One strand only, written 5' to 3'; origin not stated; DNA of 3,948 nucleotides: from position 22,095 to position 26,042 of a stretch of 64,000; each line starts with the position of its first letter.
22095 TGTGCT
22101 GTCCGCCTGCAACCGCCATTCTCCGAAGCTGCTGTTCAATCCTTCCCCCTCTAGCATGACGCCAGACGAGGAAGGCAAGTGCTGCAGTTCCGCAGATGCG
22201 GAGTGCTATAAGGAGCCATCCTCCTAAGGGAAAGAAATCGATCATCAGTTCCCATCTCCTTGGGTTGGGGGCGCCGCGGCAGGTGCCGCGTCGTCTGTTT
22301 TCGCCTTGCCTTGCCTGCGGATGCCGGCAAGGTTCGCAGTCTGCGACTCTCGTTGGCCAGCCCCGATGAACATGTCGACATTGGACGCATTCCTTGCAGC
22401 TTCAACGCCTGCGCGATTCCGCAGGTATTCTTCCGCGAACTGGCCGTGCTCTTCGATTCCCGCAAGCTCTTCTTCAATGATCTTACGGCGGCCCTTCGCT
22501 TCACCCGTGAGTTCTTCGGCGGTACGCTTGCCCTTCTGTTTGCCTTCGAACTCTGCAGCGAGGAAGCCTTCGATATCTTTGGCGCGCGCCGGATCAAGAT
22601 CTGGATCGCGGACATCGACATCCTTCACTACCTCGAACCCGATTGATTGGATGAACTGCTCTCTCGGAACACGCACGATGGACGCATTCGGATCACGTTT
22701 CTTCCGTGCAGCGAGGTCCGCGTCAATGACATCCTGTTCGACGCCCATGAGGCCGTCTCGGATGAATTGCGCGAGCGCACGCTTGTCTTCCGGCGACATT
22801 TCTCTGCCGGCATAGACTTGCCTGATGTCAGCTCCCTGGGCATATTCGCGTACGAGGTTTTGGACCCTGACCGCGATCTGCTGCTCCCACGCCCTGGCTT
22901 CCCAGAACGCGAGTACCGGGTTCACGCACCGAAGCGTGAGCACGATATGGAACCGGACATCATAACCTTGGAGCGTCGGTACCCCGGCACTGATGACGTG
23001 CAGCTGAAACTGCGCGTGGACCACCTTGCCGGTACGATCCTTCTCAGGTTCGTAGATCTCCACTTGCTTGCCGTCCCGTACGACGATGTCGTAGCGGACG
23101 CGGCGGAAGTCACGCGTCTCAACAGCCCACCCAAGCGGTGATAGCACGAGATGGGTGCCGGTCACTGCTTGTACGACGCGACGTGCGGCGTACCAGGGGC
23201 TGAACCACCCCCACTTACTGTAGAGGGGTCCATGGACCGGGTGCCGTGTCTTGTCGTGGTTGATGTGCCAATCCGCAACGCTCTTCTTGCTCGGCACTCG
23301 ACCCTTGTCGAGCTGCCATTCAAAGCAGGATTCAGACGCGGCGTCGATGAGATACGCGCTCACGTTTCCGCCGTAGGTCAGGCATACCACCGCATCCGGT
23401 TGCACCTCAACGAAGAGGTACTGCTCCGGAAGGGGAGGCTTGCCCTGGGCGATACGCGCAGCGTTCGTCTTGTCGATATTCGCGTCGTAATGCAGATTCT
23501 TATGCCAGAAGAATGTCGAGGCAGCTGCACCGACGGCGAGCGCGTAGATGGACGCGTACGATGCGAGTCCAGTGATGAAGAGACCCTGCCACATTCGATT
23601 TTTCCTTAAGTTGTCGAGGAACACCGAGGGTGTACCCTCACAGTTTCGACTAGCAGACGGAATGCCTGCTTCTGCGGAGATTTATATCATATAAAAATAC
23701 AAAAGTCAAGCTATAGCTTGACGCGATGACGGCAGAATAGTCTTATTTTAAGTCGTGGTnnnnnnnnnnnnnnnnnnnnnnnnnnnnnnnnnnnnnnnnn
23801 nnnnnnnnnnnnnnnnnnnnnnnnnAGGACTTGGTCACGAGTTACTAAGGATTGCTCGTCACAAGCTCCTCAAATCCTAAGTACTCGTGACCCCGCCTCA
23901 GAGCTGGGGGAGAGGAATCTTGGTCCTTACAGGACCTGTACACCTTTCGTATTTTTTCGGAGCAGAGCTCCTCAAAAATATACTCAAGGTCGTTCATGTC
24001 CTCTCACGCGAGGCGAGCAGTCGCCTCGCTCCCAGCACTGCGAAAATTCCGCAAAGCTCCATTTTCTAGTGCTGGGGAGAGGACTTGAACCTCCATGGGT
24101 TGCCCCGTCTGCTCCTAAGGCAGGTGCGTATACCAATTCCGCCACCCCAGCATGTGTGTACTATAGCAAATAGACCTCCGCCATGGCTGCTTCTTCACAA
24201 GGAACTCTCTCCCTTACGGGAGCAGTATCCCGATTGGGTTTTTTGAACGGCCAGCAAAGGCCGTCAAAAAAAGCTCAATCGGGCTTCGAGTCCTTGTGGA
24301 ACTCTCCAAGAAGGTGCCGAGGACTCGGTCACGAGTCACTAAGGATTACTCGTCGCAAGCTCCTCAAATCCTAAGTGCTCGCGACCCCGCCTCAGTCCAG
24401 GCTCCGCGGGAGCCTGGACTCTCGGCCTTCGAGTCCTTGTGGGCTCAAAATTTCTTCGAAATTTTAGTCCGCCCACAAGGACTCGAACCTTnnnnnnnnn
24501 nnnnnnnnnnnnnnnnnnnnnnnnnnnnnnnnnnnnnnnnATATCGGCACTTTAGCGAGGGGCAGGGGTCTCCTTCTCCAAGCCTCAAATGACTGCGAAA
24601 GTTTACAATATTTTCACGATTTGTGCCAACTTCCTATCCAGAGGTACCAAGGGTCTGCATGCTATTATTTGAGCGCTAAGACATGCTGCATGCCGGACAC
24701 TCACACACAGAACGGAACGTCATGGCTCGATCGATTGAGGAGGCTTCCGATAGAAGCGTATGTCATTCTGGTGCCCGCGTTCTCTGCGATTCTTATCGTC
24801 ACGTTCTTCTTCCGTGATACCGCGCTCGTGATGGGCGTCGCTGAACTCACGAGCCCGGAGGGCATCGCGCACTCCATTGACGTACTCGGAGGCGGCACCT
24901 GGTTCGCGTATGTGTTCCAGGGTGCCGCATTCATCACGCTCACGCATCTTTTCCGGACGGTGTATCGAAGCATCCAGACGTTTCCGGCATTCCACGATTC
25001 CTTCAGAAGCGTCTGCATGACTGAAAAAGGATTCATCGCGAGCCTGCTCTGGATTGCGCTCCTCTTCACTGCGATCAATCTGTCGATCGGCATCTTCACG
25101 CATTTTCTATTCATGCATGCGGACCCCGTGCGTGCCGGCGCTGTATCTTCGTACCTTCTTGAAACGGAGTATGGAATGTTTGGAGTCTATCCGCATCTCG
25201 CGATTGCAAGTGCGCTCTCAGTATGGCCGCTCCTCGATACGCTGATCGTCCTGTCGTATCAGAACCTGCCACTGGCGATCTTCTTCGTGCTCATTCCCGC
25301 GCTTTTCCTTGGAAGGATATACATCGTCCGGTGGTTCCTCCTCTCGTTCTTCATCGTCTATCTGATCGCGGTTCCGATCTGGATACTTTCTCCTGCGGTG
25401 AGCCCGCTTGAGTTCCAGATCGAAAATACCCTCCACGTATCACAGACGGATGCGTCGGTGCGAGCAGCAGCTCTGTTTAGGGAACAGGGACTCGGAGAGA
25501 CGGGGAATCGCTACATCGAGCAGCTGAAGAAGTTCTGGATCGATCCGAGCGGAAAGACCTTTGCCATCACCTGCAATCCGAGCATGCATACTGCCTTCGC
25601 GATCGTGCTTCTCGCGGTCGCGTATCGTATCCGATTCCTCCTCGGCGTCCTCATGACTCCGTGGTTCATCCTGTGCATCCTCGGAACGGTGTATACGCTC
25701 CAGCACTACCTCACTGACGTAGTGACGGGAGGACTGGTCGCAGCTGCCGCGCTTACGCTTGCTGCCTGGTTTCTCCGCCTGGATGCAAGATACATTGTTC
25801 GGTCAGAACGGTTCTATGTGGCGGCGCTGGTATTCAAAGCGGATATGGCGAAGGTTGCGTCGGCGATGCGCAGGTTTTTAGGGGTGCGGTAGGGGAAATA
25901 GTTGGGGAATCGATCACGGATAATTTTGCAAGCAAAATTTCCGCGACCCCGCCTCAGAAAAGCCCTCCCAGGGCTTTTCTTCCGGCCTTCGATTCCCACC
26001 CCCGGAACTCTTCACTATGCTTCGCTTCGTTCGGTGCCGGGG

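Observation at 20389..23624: SPFH protein translationally coupled to a large polytopic membrane protein, convergent on the pilin array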

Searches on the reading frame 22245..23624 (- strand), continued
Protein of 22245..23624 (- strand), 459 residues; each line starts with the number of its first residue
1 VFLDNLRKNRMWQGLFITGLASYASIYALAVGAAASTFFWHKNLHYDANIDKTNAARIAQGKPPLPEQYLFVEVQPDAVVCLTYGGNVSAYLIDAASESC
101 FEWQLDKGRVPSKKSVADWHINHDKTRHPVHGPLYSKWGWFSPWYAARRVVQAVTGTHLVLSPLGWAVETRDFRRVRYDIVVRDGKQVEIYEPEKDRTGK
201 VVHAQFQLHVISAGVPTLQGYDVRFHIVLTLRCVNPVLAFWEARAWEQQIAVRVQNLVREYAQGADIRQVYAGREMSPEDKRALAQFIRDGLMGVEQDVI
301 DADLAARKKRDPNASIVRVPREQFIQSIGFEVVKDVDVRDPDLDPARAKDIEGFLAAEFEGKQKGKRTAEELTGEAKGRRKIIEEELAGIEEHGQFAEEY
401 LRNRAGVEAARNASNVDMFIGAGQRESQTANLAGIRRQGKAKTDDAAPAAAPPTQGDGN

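Call 46: find_encoding_contigs(protein=P0016, flank=8000, max_places=2)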
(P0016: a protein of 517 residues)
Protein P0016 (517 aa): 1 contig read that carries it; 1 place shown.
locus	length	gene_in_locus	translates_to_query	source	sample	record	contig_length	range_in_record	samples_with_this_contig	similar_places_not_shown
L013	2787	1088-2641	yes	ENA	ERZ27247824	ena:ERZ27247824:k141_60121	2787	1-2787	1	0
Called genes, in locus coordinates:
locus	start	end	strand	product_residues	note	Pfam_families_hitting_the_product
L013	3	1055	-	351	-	?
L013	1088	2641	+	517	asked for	-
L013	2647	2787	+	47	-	?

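Call 47: search_protein_families(library=pfam, proteins=[L008:9269-10045:+, L005:2008-2694:+, L011:9344-9946:+, L001:4161-5465:+, L008:6699-7814:-, L005:59-655:+, L005:2841-3272:+, L005:3274-3918:+, L005:5768-6244:+, L005:6278-7294:+], max_evalue=1)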
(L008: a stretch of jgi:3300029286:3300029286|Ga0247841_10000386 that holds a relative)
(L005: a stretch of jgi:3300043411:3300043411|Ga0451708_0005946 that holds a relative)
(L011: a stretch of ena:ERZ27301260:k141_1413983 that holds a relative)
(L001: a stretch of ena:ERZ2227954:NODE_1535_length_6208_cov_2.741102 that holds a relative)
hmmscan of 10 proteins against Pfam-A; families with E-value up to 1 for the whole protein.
L008:9269-10045:+ (258 aa): 5 families
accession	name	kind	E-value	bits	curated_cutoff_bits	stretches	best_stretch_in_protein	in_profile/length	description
PF23605.1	FKS1_dom2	-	0.0033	17.8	27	1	60-121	43-104/174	1,3-beta-glucan synthase component FKS1, second domain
PF08552.16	Kei1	-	0.016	15.5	25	1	4-85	75-161/181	Inositolphosphorylceramide synthase subunit Kei1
PF22647.2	EF_0837-like_N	-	0.18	12.4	27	0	159-174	23-38/48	Deacetylase EF_0837-like composite domain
PF11027.13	DUF2615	-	0.22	12.1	23.4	0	8-53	55-100/104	Protein of unknown function (DUF2615)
PF13314.11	DUF4083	-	0.66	10.4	25.4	1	2-30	4-32/57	Domain of unknown function (DUF4083)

L005:2008-2694:+ (228 aa): 0 families

L011:9344-9946:+ (200 aa): 4 families
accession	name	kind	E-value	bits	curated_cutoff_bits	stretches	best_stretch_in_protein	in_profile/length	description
PF15145.11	DUF4577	-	0.00013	22.4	27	1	30-81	53-104/128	Domain of unknown function (DUF4577)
PF09534.15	Trp_oprn_chp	-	0.032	14.5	29.6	1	107-178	59-131/180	Tryptophan-associated transmembrane protein (Trp_oprn_chp)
PF14163.11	SieB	-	0.051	13.6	26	1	15-80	3-70/147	Super-infection exclusion protein B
PF16492.10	Cadherin_C_2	-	0.16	13.1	31.5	1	50-90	8-50/85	Cadherin cytoplasmic C-terminal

L001:4161-5465:+ (434 aa): 2 families
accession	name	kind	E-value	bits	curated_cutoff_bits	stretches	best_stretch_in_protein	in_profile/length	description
PF13346.12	ABC2_membrane_5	-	0.014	15.4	25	1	35-154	88-202/205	ABC-2 family transporter protein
PF07214.17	DUF1418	-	0.65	10.3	22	0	37-90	18-62/94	Protein of unknown function (DUF1418)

L008:6699-7814:- (371 aa): 0 families

L005:59-655:+ (198 aa): 1 family
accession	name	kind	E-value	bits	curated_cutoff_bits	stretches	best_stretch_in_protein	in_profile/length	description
PF20755.2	DUF6834_C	-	0.065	13.9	27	1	1-83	15-96/129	Domain of unknown function (DUF6834), C-terminal domain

L005:2841-3272:+ (143 aa): 2 families
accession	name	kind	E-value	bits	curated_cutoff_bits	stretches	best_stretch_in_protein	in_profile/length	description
PF12666.12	PrgI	-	1.4e-06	29.1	27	1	9-87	6-83/91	PrgI family protein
PF08552.16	Kei1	-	0.23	11.6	25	1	27-82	24-81/181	Inositolphosphorylceramide synthase subunit Kei1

L005:3274-3918:+ (214 aa): 0 families

L005:5768-6244:+ (158 aa): 2 families
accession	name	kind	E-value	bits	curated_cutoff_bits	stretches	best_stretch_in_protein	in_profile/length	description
PF02920.21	Integrase_DNA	-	0.058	13.8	27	1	110-137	39-65/70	DNA binding domain of tn916 integrase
PF24926.1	ACT_ACR9_C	-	0.21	11.9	27.4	1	101-130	42-71/80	ACT domain-containing protein ACR9, C-terminal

L005:6278-7294:+ (338 aa): 0 families

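Call 64: find_encoding_contigs(protein=P0017, flank=8000, max_places=2)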
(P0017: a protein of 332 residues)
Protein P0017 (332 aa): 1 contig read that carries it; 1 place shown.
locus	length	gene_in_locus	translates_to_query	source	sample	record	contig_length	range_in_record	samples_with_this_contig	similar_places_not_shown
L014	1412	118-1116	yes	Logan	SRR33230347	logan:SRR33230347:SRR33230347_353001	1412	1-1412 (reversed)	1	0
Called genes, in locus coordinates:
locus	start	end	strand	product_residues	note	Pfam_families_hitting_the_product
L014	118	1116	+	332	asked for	PF01145:Band_7 (weak)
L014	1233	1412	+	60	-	?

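Call 65: find_encoding_contigs(protein=P0020, flank=8000, max_places=2)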
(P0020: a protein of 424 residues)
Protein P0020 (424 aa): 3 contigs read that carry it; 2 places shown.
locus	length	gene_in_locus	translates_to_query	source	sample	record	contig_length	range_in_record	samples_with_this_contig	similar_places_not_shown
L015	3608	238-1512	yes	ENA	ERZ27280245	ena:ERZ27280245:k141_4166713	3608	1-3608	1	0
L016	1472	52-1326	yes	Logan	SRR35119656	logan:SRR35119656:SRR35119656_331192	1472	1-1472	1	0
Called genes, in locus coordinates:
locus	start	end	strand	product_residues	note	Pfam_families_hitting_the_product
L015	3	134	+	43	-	?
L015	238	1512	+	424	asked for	-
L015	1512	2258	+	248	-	-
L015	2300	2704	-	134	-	-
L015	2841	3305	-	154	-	-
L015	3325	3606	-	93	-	?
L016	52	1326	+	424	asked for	-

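Call 66: search_protein_families(library=pfam, proteins=[L015:1512-2258:+, L015:2300-2704:-, L015:2841-3305:-, L001:5538-5819:-, L001:5830-6180:-, L011:11864-13234:-, L011:13618-14688:-, L011:14730-15278:-, L008:11208-11537:-, L013:3-1055:-], max_evalue=0.1)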
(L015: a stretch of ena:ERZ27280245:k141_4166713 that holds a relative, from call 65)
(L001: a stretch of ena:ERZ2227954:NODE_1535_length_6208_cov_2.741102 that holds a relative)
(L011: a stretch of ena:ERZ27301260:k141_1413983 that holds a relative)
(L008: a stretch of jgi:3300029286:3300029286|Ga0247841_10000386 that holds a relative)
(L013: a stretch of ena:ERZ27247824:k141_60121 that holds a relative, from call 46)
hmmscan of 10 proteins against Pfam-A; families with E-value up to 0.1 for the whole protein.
L015:1512-2258:+ (248 aa): 0 families

L015:2300-2704:- (134 aa): 5 families
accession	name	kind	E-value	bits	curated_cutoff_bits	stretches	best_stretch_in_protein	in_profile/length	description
PF07516.18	SecA_SW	-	0.0036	17.8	26.7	1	15-95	126-199/200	SecA Wing and Scaffold domain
PF02969.23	TAF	-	0.004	17.7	21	1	74-103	19-48/66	TATA box binding protein associated factor (TAF)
PF05889.19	SepSecS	-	0.033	13.4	21.1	1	30-114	240-324/389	O-phosphoseryl-tRNA(Sec) selenium transferase, SepSecS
PF20700.3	Mutator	-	0.034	13.5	26.5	1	50-120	73-148/357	Mutator-like transposase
PF24270.1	HTH_Cmi2_C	-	0.056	14.1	27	0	58-114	68-123/125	Cmi2, C-terminal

L015:2841-3305:- (154 aa): 5 families
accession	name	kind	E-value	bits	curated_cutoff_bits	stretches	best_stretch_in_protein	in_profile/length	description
PF01434.24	Peptidase_M41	-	0.0064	16.8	29.9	1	48-123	106-183/191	Peptidase family M41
PF13907.11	CHD1-like_C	-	0.058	14.3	28.3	0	86-117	8-42/96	Chromodomain-helicase-DNA-binding protein 1-like, C-terminal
PF02969.23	TAF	-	0.061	13.9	21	0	62-102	4-47/66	TATA box binding protein associated factor (TAF)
PF00216.26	Bac_DNA_binding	-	0.065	13.9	22.4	0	64-92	4-32/90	Bacterial DNA-binding protein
PF14586.11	MHC_I_2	-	0.089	13.1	27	0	66-120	35-91/174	Class I Histocompatibility antigen, NKG2D ligand, domains 1 and 2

L001:5538-5819:- (93 aa): 3 families
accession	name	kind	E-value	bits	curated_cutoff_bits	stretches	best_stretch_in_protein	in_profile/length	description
PF18895.5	T4SS_pilin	-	0.00057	20.4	26.6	1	17-71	14-67/71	Type IV secretion system pilin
PF23113.1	MARCHF6_C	-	0.038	14.2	28.8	1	13-71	107-167/180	E3 ubiquitin-protein ligase MARCHF6-like, C-terminal domain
PF04505.17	CD225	-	0.066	13.8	27.1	1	22-71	18-67/68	Interferon-induced transmembrane protein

L001:5830-6180:- (116 aa): 2 families
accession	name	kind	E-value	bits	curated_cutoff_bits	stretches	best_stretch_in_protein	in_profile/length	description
PF18895.5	T4SS_pilin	-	3.1e-10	40.4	26.6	1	13-82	3-71/71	Type IV secretion system pilin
PF06687.17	SUR7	-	0.064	13.4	29.6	1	11-82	97-151/201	SUR7/PalI family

L011:11864-13234:- (456 aa): 0 families

L011:13618-14688:- (356 aa): 0 families

L011:14730-15278:- (182 aa): 1 family
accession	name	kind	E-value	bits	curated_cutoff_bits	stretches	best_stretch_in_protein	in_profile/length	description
PF09248.15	DUF1965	-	0.042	14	23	1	49-67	20-38/69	Domain of unknown function (DUF1965)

L008:11208-11537:- (109 aa): 5 families
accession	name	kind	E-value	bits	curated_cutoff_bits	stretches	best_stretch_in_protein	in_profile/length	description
PF18895.5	T4SS_pilin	-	0.00082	19.8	26.6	1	28-93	5-71/71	Type IV secretion system pilin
PF09852.15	DUF2079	-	0.0045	16.6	28.2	1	11-86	120-194/459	Predicted membrane protein (DUF2079)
PF13346.12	ABC2_membrane_5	-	0.017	15.1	25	1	3-92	81-169/205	ABC-2 family transporter protein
PF04956.18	TrbC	-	0.04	14.6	27.9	1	6-53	19-66/98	TrbC/VIRB2 pilin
PF14965.11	BRI3BP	-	0.076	13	27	1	37-89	97-149/179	Negative regulator of p53/TP53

L013:3-1055:- (351 aa): 4 families
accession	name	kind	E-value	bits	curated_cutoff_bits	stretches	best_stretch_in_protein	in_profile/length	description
PF17773.7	UPF0176_N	-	1.9e-21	76.7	26.2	1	74-165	3-92/92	UPF0176 acylphosphatase like domain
PF12368.13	Rhodanese_C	-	6.1e-16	58.9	26.9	1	293-350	1-59/66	Rhodanase C-terminal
PF00581.25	Rhodanese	-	3.7e-12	47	22.2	1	185-280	1-100/102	Rhodanese-like domain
PF10497.14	zf-4CXXC_R1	-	0.021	15.4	22.7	1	313-350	7-45/99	Zinc-finger domain of monoamine-oxidase A repressor R1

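Call 91: find_encoding_contigs(protein=P0021, flank=8000, max_places=2)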
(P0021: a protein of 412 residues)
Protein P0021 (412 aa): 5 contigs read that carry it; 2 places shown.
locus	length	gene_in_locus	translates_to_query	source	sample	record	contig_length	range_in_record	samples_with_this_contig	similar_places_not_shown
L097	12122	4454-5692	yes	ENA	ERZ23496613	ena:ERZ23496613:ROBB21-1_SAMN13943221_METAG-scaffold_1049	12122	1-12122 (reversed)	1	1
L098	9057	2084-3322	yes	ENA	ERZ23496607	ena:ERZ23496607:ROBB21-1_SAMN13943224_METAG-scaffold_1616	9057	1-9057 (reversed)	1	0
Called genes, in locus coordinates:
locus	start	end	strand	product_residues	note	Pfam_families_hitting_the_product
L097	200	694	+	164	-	-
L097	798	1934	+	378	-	-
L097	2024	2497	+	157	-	PF00293:NUDIX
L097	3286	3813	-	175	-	PF13302:Acetyltransf_3, PF00583:Acetyltransf_1, PF13523:Acetyltransf_8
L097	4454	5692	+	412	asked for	-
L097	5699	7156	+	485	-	-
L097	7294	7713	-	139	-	PF18895:T4SS_pilin (weak)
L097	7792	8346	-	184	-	-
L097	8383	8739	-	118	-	PF18895:T4SS_pilin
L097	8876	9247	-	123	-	PF18895:T4SS_pilin (weak)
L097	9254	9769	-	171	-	-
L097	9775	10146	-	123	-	PF04956:TrbC (weak), PF18895:T4SS_pilin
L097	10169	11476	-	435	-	PF01547:SBP_bac_1, PF13416:SBP_bac_8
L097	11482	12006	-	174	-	PF01209:Ubie_methyltran, PF13489:Methyltransf_23 (weak), PF01135:PCMT (weak), PF01269:Fibrillarin (weak), PF13847:Methyltransf_31, PF08241:Methyltransf_11, PF08242:Methyltransf_12, PF13649:Methyltransf_25, +2 more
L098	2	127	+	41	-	?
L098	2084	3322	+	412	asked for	-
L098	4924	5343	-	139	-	PF18895:T4SS_pilin (weak)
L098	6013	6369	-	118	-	PF18895:T4SS_pilin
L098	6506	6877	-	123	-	PF18895:T4SS_pilin (weak)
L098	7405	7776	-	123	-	PF04956:TrbC (weak), PF18895:T4SS_pilin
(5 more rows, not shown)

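Call 109: find_related_loci(query=P0005, collection=metagenome_contigs, flank=10000)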
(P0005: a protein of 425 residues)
Query P0005 (425 aa) in metagenome_contigs; peptide patterns used: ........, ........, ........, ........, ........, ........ (x = any residue, [..] = any of these).
127 stretches matched a pattern; 1 encode a relative of the query (tblastn E <= 1e-3); 1 distinct loci.
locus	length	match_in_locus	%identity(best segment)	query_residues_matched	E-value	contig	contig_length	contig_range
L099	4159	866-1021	37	166-219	3e-6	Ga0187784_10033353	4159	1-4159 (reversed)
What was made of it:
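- Tried and rejected: The metagenome scan with P0005 gave one weak, short hit (call 109).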

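Call 110: search_solved_structures(query=L006:1-2379:+, max_evalue=0.01)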
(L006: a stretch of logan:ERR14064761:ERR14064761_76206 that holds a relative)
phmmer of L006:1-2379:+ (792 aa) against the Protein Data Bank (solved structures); distinct sequences matched with E-value up to 0.01: 0.
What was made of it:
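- Tried and rejected: The 792-aa protein upstream in L006 gave no PDB hit (call 110).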

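Call 114: search_solved_structures(query=L005:3924-5759:+, max_evalue=0.001)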
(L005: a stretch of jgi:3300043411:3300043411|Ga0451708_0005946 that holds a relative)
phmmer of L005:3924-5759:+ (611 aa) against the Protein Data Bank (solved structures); distinct sequences matched with E-value up to 0.001: 4.
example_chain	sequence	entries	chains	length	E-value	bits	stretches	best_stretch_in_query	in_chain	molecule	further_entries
4ag5_A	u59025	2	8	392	1.4e-41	145.9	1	233-589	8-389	TYPE IV SECRETORY PATHWAY VIRB4 COMPONENTS-LIKE PROTEIN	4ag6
7o41_A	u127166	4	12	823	8.9e-08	34.4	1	119-555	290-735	TrwK protein | Type IV secretion system protein virB4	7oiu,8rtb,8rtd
7o43_A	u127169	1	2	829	9.1e-08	34.4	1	119-555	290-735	TrwK protein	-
7o42_A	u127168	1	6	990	1.5e-07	33.6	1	119-555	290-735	TrwK protein,Protein hcp1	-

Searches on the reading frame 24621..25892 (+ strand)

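Call 11: search_protein_families(library=pfam, proteins=[window:24621-25892:+], max_evalue=0.01)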
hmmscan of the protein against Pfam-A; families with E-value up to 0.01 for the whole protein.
window:24621-25892:+ (423 aa): 2 families
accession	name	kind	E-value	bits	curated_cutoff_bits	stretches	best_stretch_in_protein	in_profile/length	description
PF14378.12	PAP2_3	-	1.1e-14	55.1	27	1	193-379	16-189/190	PAP2 superfamily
PF01569.27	PAP2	-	5.6e-08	33.1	27.2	1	311-384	48-124/130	PAP2 superfamily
